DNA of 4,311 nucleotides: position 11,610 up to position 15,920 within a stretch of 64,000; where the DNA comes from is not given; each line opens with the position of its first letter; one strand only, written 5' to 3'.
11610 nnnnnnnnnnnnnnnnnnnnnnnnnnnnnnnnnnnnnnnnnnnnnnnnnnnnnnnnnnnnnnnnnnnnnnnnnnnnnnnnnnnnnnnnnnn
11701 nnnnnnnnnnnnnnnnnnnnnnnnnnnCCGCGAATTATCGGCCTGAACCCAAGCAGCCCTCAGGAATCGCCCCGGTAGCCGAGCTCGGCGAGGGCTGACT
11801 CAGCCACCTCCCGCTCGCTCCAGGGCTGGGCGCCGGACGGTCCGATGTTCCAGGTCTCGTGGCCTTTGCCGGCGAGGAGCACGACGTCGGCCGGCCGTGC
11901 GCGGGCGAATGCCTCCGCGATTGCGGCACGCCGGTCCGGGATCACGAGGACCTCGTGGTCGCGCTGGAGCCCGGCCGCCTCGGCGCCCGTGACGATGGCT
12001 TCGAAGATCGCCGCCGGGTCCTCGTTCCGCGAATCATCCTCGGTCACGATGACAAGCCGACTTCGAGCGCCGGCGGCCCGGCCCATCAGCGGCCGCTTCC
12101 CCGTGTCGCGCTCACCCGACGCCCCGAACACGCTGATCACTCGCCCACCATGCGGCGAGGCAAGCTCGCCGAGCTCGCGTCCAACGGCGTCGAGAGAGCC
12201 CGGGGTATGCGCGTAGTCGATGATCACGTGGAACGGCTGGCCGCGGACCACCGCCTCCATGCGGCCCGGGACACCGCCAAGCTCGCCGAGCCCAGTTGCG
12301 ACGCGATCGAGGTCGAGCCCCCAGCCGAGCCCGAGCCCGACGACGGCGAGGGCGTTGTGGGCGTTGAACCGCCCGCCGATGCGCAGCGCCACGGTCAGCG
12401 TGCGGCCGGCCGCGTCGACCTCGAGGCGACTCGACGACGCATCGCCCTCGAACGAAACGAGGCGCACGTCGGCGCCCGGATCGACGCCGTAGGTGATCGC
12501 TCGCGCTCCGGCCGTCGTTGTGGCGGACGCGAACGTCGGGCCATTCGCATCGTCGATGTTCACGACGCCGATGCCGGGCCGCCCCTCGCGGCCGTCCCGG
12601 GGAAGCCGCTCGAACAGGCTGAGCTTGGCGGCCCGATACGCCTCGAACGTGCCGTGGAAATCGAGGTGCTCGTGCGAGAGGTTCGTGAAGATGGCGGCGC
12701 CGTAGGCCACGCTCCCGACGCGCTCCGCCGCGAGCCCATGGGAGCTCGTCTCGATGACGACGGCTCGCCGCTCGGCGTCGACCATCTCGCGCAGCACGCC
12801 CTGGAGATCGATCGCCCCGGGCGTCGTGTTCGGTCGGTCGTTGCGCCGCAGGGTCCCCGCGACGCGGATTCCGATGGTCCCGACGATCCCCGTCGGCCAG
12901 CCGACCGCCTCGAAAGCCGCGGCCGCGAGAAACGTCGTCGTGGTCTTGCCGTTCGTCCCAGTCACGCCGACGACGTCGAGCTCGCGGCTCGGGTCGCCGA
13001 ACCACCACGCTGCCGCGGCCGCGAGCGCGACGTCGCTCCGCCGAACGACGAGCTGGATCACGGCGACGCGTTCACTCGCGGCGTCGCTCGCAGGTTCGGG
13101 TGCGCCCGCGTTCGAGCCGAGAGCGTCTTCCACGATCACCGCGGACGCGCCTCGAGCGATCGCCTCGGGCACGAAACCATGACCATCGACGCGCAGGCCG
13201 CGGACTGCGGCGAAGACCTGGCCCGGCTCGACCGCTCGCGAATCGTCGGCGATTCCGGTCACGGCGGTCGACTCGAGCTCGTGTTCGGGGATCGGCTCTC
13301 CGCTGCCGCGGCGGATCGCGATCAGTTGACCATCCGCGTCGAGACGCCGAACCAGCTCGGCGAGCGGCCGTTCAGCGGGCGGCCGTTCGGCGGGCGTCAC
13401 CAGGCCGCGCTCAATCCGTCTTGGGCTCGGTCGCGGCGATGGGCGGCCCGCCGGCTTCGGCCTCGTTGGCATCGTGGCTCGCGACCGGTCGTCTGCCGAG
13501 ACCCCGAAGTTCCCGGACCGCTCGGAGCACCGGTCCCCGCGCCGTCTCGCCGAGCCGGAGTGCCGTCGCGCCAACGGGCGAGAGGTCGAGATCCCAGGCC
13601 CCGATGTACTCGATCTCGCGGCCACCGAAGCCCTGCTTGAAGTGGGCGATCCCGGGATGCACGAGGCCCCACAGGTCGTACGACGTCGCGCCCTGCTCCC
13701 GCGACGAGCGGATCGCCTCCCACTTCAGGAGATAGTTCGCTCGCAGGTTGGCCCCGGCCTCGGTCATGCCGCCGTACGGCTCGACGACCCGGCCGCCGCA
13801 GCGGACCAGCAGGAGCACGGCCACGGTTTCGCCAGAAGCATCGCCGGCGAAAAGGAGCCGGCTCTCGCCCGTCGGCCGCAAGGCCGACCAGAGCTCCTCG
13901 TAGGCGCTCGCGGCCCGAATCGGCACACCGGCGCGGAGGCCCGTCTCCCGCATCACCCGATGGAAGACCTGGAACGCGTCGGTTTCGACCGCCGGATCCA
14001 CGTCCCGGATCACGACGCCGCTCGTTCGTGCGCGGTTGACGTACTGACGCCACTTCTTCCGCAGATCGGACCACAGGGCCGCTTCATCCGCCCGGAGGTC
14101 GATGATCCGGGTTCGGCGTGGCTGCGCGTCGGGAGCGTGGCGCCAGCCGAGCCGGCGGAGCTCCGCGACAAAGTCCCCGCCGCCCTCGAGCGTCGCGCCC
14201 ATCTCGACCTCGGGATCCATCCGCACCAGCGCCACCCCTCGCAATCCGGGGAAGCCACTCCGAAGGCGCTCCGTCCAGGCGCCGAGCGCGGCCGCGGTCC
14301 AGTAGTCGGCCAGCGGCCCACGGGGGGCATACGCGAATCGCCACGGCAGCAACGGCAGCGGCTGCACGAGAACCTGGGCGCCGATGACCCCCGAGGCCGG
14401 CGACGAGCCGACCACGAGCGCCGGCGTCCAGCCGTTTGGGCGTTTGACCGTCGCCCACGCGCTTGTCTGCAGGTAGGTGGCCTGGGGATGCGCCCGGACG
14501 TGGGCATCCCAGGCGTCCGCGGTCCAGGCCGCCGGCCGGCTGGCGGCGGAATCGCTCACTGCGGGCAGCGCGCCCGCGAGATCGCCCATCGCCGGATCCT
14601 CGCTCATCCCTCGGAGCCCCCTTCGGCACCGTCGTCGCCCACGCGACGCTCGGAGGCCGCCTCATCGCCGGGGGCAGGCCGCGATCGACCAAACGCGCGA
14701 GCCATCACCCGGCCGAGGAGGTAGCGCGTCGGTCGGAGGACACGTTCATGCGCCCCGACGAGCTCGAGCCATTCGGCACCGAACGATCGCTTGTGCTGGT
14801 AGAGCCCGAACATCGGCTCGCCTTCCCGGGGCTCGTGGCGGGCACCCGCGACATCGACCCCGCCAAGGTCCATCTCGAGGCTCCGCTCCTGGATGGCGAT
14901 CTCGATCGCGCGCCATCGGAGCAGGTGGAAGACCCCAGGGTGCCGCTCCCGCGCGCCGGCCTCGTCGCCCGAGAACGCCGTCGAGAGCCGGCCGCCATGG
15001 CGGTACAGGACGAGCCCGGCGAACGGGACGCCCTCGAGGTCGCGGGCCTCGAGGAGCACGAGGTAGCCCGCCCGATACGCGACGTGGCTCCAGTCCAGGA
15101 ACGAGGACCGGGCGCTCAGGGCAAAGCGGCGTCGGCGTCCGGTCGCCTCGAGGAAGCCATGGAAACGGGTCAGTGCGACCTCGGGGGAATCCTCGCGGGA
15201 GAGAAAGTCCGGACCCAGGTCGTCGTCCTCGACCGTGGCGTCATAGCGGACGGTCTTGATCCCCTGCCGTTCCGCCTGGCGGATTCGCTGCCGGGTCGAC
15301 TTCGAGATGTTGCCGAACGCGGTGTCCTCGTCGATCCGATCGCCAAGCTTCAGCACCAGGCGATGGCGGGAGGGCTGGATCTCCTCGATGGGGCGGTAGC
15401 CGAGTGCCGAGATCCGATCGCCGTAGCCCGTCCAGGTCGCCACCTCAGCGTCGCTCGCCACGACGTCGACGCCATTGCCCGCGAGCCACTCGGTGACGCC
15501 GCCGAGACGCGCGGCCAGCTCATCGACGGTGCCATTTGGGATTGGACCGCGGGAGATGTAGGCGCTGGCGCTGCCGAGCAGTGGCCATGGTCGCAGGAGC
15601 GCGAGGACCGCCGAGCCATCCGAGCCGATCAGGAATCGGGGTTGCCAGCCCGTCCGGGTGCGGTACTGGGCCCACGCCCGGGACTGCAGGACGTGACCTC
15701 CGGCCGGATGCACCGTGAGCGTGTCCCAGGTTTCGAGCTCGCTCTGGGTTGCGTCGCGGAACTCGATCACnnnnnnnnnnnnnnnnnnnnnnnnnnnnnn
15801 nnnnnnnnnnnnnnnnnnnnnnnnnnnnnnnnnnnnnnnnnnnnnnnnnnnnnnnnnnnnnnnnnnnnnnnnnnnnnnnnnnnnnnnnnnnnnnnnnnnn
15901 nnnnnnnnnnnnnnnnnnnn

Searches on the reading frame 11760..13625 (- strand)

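Call 62: search_protein_families(library=pfam, proteins=[window:11760-13625:-], max_evalue=0.00001)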
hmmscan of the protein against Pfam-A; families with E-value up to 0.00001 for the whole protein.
window:11760-13625:- (621 aa): 3 families
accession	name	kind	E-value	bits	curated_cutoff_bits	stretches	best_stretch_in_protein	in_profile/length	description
PF08245.18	Mur_ligase_M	-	1.4e-46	159.4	24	1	221-431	1-199/200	Mur ligase middle domain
PF02875.26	Mur_ligase_C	-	1.3e-27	97.5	28.4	1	454-588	1-127/127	Mur ligase, glutamate ligase domain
PF01225.30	Mur_ligase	-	1.4e-09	38.6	21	1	122-196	2-84/95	Mur ligase family, catalytic domain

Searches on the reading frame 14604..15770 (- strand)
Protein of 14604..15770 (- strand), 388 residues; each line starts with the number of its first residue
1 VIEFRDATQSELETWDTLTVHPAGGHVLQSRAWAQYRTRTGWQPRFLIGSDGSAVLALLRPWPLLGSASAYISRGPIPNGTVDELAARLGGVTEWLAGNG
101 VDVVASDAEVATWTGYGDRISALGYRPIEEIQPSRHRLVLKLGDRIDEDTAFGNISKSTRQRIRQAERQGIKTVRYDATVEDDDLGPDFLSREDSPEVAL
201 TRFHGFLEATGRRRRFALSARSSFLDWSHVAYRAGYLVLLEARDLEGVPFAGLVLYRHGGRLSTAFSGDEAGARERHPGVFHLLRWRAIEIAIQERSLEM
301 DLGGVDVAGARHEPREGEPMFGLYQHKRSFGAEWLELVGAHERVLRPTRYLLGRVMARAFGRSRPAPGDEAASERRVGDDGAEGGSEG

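Call 62: search_protein_families(library=pfam, proteins=[window:14604-15770:-], max_evalue=0.00001)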
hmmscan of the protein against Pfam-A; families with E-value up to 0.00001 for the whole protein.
window:14604-15770:- (388 aa): 1 family
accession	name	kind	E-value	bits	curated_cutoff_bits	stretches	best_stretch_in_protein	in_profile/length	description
PF02388.22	FemAB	-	8.4e-13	48.4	24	0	247-353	305-401/406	FemAB family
